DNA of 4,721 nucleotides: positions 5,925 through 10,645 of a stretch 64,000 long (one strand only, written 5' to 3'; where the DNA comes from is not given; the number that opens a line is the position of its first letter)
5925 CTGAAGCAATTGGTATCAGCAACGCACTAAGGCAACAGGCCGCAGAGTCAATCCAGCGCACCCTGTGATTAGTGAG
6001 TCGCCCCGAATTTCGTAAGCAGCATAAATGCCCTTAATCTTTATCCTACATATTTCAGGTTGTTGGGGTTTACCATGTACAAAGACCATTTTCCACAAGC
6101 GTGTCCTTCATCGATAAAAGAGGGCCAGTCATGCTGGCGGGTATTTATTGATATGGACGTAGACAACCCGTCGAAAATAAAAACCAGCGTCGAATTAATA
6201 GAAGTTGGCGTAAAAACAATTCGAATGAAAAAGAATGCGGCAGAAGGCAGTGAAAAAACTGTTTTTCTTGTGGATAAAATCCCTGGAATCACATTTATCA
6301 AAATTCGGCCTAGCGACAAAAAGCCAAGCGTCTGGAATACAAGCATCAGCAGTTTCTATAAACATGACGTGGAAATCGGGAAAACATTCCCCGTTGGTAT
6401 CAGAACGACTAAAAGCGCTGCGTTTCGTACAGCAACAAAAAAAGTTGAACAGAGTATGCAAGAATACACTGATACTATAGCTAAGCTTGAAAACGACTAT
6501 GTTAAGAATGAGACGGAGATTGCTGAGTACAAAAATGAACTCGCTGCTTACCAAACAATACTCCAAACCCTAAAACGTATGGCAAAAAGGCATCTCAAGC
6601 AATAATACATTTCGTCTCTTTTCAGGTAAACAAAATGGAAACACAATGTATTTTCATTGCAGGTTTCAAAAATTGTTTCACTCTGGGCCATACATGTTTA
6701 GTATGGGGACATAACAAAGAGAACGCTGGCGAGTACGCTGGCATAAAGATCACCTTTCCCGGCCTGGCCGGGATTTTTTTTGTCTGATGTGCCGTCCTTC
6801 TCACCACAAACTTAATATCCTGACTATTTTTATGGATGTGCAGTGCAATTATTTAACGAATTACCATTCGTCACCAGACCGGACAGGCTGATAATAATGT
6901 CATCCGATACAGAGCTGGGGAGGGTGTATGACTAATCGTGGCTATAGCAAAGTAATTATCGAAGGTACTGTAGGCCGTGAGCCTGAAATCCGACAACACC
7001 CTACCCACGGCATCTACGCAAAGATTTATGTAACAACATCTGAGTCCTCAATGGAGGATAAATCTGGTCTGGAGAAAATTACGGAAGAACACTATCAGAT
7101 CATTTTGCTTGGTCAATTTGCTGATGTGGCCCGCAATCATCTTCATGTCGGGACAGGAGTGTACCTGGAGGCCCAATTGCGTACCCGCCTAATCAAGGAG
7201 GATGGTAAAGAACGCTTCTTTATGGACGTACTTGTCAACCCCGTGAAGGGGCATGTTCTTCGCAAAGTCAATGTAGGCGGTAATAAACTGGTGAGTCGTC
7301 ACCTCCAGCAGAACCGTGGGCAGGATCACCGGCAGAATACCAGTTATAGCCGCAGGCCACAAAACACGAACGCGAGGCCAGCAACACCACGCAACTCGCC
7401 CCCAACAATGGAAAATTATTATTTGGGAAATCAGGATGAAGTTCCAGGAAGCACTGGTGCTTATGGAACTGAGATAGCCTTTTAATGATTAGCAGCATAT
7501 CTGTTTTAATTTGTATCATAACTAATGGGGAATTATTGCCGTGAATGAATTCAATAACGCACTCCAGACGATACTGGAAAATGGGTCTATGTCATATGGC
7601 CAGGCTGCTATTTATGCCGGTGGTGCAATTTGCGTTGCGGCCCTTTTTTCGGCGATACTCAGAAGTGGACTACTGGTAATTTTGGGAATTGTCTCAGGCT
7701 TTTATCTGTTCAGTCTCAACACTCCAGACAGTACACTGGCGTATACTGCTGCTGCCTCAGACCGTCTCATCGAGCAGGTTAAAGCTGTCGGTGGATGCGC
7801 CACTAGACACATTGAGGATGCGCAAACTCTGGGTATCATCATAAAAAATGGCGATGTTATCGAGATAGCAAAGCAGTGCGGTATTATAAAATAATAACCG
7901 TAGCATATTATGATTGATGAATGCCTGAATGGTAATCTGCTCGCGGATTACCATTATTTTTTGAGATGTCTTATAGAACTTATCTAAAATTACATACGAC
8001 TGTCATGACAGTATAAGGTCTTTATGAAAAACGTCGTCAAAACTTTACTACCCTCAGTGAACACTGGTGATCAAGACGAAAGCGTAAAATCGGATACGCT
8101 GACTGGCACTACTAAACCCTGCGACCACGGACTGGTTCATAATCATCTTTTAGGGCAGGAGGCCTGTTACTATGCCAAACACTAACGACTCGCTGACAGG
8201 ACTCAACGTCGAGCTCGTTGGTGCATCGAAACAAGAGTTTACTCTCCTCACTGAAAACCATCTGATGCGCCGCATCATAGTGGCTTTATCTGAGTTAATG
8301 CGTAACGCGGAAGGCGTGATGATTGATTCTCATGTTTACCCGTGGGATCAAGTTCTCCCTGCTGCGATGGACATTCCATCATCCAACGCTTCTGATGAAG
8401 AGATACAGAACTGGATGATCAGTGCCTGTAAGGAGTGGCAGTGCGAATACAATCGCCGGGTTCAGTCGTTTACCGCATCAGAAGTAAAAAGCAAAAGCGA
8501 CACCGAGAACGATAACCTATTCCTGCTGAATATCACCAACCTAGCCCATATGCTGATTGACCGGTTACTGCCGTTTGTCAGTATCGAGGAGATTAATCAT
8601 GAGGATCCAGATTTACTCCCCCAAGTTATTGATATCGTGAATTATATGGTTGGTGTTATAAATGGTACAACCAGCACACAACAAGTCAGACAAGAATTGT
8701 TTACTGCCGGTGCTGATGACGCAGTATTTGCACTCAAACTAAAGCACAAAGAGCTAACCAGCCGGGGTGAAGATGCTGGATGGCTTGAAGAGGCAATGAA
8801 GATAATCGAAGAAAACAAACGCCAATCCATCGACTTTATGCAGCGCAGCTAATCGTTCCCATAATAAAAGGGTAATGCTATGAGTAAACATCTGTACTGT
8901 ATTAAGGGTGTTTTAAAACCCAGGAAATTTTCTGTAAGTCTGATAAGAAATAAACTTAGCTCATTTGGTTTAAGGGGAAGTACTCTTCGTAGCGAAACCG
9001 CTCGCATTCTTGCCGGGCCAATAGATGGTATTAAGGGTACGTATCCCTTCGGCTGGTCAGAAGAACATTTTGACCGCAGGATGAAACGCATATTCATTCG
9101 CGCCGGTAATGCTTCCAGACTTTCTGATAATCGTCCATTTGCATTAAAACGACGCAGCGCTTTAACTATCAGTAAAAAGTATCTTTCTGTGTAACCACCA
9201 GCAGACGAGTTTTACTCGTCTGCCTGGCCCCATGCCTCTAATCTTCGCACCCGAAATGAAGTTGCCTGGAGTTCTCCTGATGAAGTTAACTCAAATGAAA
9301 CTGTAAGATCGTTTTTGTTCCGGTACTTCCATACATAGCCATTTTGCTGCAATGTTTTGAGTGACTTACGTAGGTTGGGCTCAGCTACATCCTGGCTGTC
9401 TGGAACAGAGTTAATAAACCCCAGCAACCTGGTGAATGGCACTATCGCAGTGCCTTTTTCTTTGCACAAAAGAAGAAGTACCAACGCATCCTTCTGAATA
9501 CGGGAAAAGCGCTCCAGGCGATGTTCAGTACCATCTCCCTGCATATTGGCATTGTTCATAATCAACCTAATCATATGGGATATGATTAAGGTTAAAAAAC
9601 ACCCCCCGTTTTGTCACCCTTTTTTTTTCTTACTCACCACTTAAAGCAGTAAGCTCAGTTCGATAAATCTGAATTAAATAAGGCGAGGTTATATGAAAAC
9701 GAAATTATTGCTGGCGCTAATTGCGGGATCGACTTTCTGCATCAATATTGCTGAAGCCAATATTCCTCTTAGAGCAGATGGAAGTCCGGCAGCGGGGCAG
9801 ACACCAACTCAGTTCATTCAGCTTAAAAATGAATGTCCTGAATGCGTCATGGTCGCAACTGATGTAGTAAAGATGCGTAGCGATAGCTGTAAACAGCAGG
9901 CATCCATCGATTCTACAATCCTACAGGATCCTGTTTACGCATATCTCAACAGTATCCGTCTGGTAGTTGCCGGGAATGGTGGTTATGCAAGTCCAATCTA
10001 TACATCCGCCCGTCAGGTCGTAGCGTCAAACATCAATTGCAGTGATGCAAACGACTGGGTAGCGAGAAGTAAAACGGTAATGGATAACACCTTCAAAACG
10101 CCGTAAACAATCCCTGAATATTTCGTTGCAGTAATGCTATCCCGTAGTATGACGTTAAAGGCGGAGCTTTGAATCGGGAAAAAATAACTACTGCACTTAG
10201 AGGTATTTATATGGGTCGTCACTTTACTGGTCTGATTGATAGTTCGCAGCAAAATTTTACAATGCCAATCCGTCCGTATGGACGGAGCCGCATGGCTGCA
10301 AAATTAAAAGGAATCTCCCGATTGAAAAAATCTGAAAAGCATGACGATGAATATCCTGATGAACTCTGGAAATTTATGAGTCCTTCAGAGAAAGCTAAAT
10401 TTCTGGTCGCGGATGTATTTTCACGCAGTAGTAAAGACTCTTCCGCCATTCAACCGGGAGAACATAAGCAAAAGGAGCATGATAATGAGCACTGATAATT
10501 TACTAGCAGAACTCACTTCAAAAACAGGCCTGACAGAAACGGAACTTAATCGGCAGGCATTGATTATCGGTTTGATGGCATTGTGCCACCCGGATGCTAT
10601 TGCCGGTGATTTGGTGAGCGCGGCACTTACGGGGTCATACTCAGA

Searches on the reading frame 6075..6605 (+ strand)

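Call 22: search_protein_families(library=pfam, max_evalue=0.01, proteins=[window:6075-6605:+])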
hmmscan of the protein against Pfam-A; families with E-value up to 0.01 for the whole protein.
window:6075-6605:+ (176 aa): 2 families
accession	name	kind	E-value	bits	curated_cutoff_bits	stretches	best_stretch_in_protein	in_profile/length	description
PF11594.13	Med28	-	0.0022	18.8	29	1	120-162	32-74/102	Mediator complex subunit 28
PF12329.13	TMF_DNA_bd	-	0.004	17.5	35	1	128-173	28-73/74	TATA element modulatory factor 1 DNA binding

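Call 50: search_protein_families(library=phrogs, max_evalue=0.001, proteins=[window:6075-6605:+])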
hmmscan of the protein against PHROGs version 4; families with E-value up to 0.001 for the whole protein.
window:6075-6605:+ (176 aa): 1 family
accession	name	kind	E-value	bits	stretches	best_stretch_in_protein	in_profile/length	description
phrog_18599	-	unknown function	1.3e-09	39.2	1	13-172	2-120/125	-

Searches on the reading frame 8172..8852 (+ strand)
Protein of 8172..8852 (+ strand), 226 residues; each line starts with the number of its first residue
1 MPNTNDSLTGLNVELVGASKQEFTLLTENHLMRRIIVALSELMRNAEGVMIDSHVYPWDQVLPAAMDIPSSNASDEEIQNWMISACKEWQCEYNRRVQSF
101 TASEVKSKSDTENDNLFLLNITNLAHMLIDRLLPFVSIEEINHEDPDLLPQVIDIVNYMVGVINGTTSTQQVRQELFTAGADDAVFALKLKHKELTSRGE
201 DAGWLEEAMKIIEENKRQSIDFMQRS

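Call 22: search_protein_families(library=pfam, max_evalue=0.01, proteins=[window:8172-8852:+])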
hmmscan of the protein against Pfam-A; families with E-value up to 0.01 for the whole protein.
window:8172-8852:+ (226 aa): 0 families

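Call 51: search_protein_families(library=phrogs, max_evalue=0.001, proteins=[window:8172-8852:+])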
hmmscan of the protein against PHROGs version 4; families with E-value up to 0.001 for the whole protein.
window:8172-8852:+ (226 aa): 0 families

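Call 63: find_homologous_proteins(query=window:8172-8852:+, max_evalue=0.001)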
Query window:8172-8852:+ (226 aa): 3 proteins with E <= 0.001 among 260 candidates.
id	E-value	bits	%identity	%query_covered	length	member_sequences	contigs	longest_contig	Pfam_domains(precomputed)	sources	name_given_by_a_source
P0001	4.4e-144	495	100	100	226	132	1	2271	-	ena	-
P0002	6.2e-119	413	81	100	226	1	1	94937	-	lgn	-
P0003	1.5e-83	298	95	64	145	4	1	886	-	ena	-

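Call 67: find_encoding_contigs(protein=P0002, flank=10000, max_places=3)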
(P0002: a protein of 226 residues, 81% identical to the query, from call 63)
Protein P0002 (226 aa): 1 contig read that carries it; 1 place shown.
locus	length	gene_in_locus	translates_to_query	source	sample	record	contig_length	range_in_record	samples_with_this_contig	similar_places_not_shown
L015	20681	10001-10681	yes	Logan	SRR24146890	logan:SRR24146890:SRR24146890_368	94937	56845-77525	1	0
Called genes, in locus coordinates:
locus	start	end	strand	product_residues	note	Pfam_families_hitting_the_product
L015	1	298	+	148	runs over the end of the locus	PF01726:LexA_DNA_bind (faint), PF13730:HTH_36 (faint)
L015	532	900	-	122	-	PF02661:Fic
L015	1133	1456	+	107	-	-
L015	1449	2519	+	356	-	PF01507:PAPS_reduct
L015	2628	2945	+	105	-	-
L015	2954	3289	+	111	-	PF06069:PerC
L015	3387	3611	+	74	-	-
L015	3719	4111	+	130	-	-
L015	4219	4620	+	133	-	-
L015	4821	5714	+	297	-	-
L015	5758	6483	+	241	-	-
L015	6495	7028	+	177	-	-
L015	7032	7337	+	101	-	-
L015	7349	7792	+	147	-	-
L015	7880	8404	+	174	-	-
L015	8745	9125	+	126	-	PF00436:SSB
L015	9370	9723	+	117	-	-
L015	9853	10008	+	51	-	-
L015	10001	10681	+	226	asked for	-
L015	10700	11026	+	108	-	-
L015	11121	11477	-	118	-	-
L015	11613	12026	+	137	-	-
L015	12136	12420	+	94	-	-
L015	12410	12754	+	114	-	-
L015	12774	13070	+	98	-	-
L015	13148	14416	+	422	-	PF00712:DNA_pol3_beta (weak), PF02768:DNA_pol3_beta_3 (faint), PF02767:DNA_pol3_beta_2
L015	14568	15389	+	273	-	PF02086:MethyltransfD12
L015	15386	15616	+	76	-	-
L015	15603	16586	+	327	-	PF04381:RdgC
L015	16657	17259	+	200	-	-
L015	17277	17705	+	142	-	-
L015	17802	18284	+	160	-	-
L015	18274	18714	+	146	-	-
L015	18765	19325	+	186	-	-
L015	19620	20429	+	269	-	-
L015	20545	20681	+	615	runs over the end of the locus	PF13708:DUF4942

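Call 71: search_protein_representatives(protein=window:8172-8852:+)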
Query: 226 residues. Proteins with E-value up to 0.001 (for the whole library): 8; up to 1e-10: 8; up to 1e-30: 3. The best 8 are listed.
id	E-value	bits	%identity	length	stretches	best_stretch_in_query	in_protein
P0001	1.4e-144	495.3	100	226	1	1-226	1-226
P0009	3.0e-35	138.2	97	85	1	20-87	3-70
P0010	5.2e-32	127.6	31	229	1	10-219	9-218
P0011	1.5e-26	109.8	31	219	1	23-216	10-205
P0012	7.4e-25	104.2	33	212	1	22-218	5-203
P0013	4.7e-19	85.2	27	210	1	22-217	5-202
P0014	9.4e-16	74.5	89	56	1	150-194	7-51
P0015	1.9e-15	73.5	29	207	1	19-213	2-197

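Call 81: predict_structure(alignment_id=A1)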
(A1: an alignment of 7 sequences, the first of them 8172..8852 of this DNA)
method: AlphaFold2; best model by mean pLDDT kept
length: 226 residues; sequences in the alignment: 7
mean_pLDDT: 75.6   pTM: 0.49
mean pLDDT of the five models: 75.6, 61.6, 58.5, 57.6, 50.3
residues with pLDDT >= 90: 11; 70-90: 167; 50-70: 28; < 50: 20
segments of 3 or more residues with pLDDT < 50: 1-19
pLDDT, mean of each block of 10 residues (from residue 1): 40 43 59 73 84 87 75 75 75 81 83 80 82 84 84 84 75 68 84 91 87 79 59
secondary structure, 60 per line:
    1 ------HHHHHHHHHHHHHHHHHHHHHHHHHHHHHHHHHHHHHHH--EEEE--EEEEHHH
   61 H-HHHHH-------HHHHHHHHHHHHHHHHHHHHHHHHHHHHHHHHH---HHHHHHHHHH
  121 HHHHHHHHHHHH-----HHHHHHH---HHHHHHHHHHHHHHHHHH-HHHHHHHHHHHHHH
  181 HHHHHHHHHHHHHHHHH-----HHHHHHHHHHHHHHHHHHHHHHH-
elements in order: H7-45 E48-51 E54-57 H58-61 H63-67 H75-107 H111-132 H138-144 H148-165 H167-197 H203-225

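Call 83: fold_search(model_id=the predicted structure, library=pdb)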
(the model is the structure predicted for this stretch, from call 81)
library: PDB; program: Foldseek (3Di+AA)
matches with E <= 10: 40; with E <= 0.001: 0
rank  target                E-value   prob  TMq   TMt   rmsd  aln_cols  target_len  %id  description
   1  5c22_B                9.1e-01  0.16  0.22  0.19  32.4       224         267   15  Crystal structure of Zn-bound HlyD from E. coli (released 2016-02-17)
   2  5c22_C                1.7e+00  0.10  0.19  0.18  29.7       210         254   15  Crystal structure of Zn-bound HlyD from E. coli (released 2016-02-17)
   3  6zbf_D                2.4e+00  0.18  0.23  0.25  23.7       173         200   10  Merozoite surface protein 1 (MSP-1) from Plasmodium falciparum, alternative conformation 3 (released 2021-05-19)
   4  1o9d_A                3.6e+00  0.05  0.14  0.14  20.5       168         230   18  Structural view of a fungal toxin acting on a 14-3-3 regulatory complex (released 2003-03-06)
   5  6zbc_D                4.0e+00  0.13  0.23  0.25  23.8       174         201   10  Merozoite surface protein 1 (MSP-1) from Plasmodium falciparum, main conformation (released 2021-05-19)
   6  8rml_A                4.2e+00  0.10  0.21  0.19   8.8       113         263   12  Structure of heteromeric CALHM2/4 channel in complex with synthetic nanobody SbC4 (released 2024-06-19)
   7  8wjo_B                4.2e+00  0.06  0.20  0.16  47.5       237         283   14  Cryo-EM structure of 8-subunit Smc5/6 arm region (released 2024-06-26)
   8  4l3i_B                4.4e+00  0.06  0.21  0.12  29.5       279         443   16  Structure of the microtubule associated protein PRC1 (Protein Regulator of Cytokinesis 1) (released 2013-07-17)
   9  7nna                  4.7e+00  0.04  0.15  0.16  28.4       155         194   13  Toxin Import Through the Antibiotic Efflux Channel TolC (released 2021-07-07)
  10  5szg_B                5.0e+00  0.16  0.23  0.38  14.3       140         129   11  Structure of the bMERB domain of Mical-3 (released 2016-08-24)
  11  8e0m_K                5.0e+00  0.06  0.20  0.25  17.3       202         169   11  Homotrimeric variant of tcTRP9, BGL15 (released 2023-04-12)
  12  6m6z_A                5.2e+00  0.06  0.20  0.22  21.6       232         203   10  A de novo designed transmembrane nanopore, TMH4C4 (released 2020-06-24)
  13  8e12_B                5.2e+00  0.05  0.18  0.22  17.2       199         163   10  Homotrimeric variant of tcTRP9, BGL14 (released 2023-04-12)
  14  8u7k_A                5.2e+00  0.03  0.16  0.05  23.8       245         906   14  WT sea urchin SLC9C1 with 5mM cAMP at pH 6 in Na+ - Grip (G) conformation (released 2025-03-26)
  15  5c21_A                5.8e+00  0.06  0.22  0.19  32.7       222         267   15  Crystal structure of native HlyD from E. coli (released 2016-02-17)
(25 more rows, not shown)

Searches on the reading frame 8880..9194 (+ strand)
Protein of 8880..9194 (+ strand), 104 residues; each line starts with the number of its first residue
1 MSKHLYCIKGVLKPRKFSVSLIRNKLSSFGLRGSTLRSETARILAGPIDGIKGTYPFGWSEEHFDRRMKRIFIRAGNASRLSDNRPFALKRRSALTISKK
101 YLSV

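Call 22: search_protein_families(library=pfam, max_evalue=0.01, proteins=[window:8880-9194:+])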
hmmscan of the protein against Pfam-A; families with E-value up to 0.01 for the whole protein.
window:8880-9194:+ (104 aa): 0 families

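Call 51: search_protein_families(library=phrogs, max_evalue=0.001, proteins=[window:8880-9194:+])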
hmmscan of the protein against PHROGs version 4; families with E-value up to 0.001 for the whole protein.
window:8880-9194:+ (104 aa): 1 family
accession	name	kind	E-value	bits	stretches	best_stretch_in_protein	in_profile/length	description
phrog_26837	-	unknown function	8.5e-09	36.6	1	15-75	71-136/138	-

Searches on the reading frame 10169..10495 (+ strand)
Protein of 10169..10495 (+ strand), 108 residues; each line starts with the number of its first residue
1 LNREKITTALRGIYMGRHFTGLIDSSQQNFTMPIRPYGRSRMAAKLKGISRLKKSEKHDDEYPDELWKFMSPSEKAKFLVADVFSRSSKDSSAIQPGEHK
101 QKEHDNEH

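Call 22: search_protein_families(library=pfam, max_evalue=0.01, proteins=[window:10169-10495:+])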
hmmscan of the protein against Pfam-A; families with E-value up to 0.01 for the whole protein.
window:10169-10495:+ (108 aa): 1 family
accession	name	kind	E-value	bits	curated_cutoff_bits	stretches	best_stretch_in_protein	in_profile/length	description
PF08561.15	Ribosomal_L37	-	0.009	16.6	21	0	45-88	11-60/89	Mitochondrial ribosomal protein L37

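Call 51: search_protein_families(library=phrogs, max_evalue=0.001, proteins=[window:10169-10495:+])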
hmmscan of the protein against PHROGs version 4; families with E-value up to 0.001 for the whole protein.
window:10169-10495:+ (108 aa): 0 families
